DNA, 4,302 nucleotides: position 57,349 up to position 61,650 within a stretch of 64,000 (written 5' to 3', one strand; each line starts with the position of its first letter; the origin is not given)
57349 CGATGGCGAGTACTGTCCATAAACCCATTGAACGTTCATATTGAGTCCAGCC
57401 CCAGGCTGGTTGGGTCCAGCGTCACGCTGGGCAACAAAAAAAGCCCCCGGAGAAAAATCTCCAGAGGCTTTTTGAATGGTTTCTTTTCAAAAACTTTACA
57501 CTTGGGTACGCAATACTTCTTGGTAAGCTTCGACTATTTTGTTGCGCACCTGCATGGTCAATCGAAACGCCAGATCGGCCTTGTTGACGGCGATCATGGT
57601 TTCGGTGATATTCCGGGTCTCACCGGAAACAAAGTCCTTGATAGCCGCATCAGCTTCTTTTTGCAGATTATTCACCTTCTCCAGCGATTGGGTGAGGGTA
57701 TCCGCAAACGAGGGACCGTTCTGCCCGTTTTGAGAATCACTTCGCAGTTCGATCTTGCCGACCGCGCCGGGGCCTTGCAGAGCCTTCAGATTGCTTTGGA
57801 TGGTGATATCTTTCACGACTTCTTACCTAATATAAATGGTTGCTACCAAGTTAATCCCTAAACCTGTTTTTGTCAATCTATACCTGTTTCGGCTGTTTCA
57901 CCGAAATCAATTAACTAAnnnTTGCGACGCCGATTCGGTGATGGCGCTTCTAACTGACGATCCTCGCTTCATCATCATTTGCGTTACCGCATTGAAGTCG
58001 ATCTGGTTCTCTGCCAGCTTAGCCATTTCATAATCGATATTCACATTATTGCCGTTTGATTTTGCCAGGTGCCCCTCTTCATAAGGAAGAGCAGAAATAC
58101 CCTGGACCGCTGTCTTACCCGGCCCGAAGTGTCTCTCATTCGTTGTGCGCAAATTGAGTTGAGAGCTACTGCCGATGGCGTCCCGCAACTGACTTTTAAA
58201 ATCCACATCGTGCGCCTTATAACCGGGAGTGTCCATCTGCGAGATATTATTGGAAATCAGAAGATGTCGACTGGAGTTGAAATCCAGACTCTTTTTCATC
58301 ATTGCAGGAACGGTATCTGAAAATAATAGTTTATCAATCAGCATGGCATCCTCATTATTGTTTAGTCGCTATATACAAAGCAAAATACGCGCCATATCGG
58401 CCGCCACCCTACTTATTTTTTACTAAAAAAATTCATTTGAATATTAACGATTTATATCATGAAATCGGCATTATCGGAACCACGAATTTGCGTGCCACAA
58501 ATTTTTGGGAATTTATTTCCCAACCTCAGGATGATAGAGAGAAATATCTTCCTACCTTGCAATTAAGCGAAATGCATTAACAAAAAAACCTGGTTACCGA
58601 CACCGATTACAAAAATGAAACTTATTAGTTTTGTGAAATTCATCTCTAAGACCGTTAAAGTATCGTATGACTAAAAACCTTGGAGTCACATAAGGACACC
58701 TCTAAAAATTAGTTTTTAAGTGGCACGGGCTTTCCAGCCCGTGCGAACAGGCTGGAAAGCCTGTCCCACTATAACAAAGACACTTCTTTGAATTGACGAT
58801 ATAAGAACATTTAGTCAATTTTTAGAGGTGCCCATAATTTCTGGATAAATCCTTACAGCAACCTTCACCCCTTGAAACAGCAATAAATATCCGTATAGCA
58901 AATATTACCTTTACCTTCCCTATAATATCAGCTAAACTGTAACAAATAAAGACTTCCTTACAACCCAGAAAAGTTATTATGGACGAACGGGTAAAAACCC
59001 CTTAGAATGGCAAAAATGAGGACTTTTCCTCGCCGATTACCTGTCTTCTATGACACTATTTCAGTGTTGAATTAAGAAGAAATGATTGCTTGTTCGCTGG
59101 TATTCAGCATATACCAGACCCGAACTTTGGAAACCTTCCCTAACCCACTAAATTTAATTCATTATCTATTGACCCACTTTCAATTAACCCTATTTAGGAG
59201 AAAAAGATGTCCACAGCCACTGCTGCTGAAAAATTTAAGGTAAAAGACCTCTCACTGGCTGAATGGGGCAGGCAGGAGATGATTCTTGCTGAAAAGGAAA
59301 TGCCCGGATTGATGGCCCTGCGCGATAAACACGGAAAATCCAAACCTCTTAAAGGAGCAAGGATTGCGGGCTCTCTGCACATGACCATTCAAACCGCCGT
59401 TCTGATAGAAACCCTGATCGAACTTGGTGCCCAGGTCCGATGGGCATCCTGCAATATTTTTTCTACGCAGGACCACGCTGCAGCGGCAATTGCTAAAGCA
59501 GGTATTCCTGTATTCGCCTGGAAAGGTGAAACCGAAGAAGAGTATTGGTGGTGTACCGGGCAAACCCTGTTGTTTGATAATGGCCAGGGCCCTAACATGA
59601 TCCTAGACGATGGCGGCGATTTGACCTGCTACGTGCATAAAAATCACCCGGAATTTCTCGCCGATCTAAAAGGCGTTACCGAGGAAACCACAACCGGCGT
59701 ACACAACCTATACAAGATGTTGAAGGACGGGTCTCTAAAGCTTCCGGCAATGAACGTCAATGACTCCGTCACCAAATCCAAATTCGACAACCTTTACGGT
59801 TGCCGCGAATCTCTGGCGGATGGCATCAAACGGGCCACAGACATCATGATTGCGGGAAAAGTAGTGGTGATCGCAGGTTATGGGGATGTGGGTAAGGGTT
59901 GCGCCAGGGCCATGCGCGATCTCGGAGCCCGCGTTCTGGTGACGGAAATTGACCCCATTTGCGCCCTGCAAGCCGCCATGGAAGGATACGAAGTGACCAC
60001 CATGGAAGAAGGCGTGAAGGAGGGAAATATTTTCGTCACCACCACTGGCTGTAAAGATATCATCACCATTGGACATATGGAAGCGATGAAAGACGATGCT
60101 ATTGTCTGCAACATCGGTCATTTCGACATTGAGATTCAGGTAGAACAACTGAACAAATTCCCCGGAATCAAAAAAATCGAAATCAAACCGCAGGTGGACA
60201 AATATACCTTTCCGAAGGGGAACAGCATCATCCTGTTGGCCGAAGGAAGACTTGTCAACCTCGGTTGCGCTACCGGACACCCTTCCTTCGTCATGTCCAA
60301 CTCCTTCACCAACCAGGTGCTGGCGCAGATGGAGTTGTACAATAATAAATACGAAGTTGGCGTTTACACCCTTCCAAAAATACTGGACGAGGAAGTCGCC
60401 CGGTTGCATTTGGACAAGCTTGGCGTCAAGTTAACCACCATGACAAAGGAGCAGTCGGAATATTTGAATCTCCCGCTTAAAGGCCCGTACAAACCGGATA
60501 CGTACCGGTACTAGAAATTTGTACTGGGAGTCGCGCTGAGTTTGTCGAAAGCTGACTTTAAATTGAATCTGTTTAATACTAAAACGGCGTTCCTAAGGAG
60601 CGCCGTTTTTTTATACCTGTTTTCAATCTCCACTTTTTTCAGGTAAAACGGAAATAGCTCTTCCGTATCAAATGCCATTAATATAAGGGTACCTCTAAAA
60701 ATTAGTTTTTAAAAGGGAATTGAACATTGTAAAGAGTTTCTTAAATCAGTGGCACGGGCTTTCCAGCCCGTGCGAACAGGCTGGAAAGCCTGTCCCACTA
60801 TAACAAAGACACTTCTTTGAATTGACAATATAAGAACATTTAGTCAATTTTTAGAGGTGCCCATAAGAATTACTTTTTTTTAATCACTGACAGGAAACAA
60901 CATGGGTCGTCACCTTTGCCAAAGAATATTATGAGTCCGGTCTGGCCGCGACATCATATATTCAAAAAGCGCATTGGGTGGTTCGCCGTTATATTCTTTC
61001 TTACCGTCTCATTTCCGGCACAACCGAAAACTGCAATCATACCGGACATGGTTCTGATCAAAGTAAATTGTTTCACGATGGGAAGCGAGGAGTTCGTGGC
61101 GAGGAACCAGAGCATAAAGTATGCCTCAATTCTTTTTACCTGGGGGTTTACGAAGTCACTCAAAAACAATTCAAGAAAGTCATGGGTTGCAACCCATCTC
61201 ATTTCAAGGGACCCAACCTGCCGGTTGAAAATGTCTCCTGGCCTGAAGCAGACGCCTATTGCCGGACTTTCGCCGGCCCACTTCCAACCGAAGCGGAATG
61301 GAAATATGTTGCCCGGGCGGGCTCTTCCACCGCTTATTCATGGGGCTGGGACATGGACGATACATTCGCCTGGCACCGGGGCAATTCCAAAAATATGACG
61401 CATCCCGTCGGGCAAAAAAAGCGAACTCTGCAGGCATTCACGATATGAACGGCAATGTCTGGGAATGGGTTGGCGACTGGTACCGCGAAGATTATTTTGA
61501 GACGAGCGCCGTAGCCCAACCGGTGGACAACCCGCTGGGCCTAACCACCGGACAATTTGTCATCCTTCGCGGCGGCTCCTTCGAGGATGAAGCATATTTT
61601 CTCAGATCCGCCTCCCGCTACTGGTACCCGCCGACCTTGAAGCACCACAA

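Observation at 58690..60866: Two MITE-like elements with TIRs and ATAA target duplications flank ahcY in direct orientation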

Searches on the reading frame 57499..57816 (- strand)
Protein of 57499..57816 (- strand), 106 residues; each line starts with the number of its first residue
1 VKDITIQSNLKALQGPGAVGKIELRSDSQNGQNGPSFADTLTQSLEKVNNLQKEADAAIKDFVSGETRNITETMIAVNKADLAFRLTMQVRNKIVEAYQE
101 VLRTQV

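Call 27: find_encoding_contigs(protein=window:57499-57816:-, flank=5000, max_places=10)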
Protein window:57499-57816:- (106 aa): 21 contigs read that carry it; 10 places shown.
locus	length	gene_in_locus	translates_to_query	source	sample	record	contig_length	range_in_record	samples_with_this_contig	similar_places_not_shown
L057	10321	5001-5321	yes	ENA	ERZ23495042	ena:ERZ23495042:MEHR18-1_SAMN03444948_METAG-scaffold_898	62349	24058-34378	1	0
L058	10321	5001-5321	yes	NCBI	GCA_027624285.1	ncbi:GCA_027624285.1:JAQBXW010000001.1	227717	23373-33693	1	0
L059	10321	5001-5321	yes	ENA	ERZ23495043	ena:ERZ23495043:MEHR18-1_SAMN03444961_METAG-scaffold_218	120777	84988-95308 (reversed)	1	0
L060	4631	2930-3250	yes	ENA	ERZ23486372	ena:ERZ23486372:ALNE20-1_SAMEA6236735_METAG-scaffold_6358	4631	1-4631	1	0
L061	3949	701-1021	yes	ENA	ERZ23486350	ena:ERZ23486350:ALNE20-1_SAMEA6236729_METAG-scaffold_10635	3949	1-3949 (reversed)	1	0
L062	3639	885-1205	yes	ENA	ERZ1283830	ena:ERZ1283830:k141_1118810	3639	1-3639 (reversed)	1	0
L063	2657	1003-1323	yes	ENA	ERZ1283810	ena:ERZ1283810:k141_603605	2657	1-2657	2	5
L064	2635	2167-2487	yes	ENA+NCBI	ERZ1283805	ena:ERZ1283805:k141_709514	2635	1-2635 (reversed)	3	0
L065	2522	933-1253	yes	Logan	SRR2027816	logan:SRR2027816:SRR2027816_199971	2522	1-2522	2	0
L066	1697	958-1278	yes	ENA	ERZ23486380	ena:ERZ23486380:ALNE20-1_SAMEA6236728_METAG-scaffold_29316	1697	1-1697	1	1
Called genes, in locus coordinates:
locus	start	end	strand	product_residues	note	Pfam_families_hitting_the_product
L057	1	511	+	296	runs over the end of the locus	PF00561:Abhydrolase_1, PF12146:Hydrolase_4 (weak), PF12697:Abhydrolase_6, PF00561:Abhydrolase_1 (weak)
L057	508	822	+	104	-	PF10865:DUF2703 (weak)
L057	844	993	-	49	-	PF00127:Copper-bind (weak), PF13473:Cupredoxin_1 (weak)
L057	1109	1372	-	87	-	PF03781:FGE-sulfatase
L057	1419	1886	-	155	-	-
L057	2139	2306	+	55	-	-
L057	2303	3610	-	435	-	PF05221:AdoHcyase, PF00670:AdoHcyase_NAD, PF02826:2-Hacid_dh_C (weak), PF07991:KARI_N (weak)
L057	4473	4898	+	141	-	-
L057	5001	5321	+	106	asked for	PF02049:FliE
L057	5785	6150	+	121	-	-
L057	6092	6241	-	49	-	-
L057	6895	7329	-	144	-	PF08369:PCP_red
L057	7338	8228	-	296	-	PF01656:CbiA, PF02374:ArsA_ATPase (weak), PF09140:MipZ (faint), PF10609:ParA, PF13614:AAA_31 (weak)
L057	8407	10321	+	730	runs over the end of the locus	PF00580:UvrD-helicase, PF01443:Viral_helicase1 (faint), PF13245:AAA_19, PF13361:UvrD_C, PF13538:UvrD_C_2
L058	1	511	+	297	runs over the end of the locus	PF00561:Abhydrolase_1, PF12146:Hydrolase_4 (weak), PF12697:Abhydrolase_6, PF00561:Abhydrolase_1 (weak)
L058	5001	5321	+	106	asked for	PF02049:FliE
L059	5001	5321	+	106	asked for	PF02049:FliE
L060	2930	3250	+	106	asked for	PF02049:FliE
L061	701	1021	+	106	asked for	PF02049:FliE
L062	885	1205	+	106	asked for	PF02049:FliE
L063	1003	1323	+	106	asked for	PF02049:FliE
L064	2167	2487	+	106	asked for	PF02049:FliE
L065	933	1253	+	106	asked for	PF02049:FliE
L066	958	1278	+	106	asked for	PF02049:FliE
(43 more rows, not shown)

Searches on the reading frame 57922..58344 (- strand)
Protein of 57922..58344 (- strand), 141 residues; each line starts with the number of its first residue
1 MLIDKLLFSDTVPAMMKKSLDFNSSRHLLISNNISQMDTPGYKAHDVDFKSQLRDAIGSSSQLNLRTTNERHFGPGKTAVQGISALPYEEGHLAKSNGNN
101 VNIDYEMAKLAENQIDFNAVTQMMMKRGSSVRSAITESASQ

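Call 28: find_encoding_contigs(protein=window:57922-58344:-, flank=5000, max_places=10)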
Protein window:57922-58344:- (141 aa): 4 contigs read that carry it; 4 places shown.
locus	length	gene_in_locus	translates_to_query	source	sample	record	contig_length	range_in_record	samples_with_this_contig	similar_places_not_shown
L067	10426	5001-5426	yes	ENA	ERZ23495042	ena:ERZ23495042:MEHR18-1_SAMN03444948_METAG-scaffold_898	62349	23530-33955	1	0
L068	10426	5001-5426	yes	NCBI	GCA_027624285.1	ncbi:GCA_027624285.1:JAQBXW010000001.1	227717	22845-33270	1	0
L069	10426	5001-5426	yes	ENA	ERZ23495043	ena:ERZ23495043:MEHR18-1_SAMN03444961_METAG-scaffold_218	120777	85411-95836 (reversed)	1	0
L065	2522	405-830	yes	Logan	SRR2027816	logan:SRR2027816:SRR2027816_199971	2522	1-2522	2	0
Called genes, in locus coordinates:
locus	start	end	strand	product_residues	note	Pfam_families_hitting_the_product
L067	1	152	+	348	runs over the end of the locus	PF00108:Thiolase_N, PF08545:ACP_syn_III (faint), PF08541:ACP_syn_III_C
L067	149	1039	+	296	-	PF00561:Abhydrolase_1, PF12146:Hydrolase_4 (weak), PF12697:Abhydrolase_6, PF00561:Abhydrolase_1 (weak)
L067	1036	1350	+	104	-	PF10865:DUF2703 (weak)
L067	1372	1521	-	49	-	PF00127:Copper-bind (weak), PF13473:Cupredoxin_1 (weak)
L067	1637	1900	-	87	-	PF03781:FGE-sulfatase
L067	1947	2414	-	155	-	-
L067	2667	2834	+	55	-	-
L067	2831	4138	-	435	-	PF05221:AdoHcyase, PF00670:AdoHcyase_NAD, PF02826:2-Hacid_dh_C (weak), PF07991:KARI_N (weak)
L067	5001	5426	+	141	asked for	-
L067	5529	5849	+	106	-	PF02049:FliE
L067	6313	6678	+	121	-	-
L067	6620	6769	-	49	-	-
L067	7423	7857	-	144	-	PF08369:PCP_red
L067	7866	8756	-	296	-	PF01656:CbiA, PF02374:ArsA_ATPase (weak), PF09140:MipZ (faint), PF10609:ParA, PF13614:AAA_31 (weak)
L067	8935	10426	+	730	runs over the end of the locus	PF00580:UvrD-helicase, PF01443:Viral_helicase1 (faint), PF13245:AAA_19, PF13361:UvrD_C, PF13538:UvrD_C_2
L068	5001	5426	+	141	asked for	-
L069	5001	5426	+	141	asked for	-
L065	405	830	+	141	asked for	-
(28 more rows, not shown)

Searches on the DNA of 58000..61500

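Call 5: search_rna_families(source=window, start=58000, end=61500, threshold=evalue, max_evalue=1)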
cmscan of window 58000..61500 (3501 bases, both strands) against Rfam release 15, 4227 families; matches with E-value up to 1: 7.
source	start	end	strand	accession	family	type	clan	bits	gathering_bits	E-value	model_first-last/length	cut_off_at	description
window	60737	60807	+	RF04161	mir-3688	Gene; miRNA;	-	30.3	84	0.0021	1-88/88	no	mir-3688 microRNA precursor family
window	60737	60807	-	RF04161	mir-3688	Gene; miRNA;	-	29.9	84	0.0028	1-88/88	no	mir-3688 microRNA precursor family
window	58711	58782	+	RF04161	mir-3688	Gene; miRNA;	-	26.2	84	0.029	1-88/88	no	mir-3688 microRNA precursor family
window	58708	58779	-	RF04161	mir-3688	Gene; miRNA;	-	26.2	84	0.03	1-88/88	no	mir-3688 microRNA precursor family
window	60789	60894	-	RF00218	SNORD46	Gene; snRNA; snoRNA; CD-box;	CL00061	23.5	40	0.061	1-104/104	no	Small nucleolar RNA SNORD46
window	60740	60807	-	RF03889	mir-4776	Gene; miRNA;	-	22.7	97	0.46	1-80/80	no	mir-4776 microRNA precursor family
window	60733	60820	-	RF04196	MIR5638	Gene; miRNA;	-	16.2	500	0.16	1-464/464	no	MIR5638 microRNA precursor family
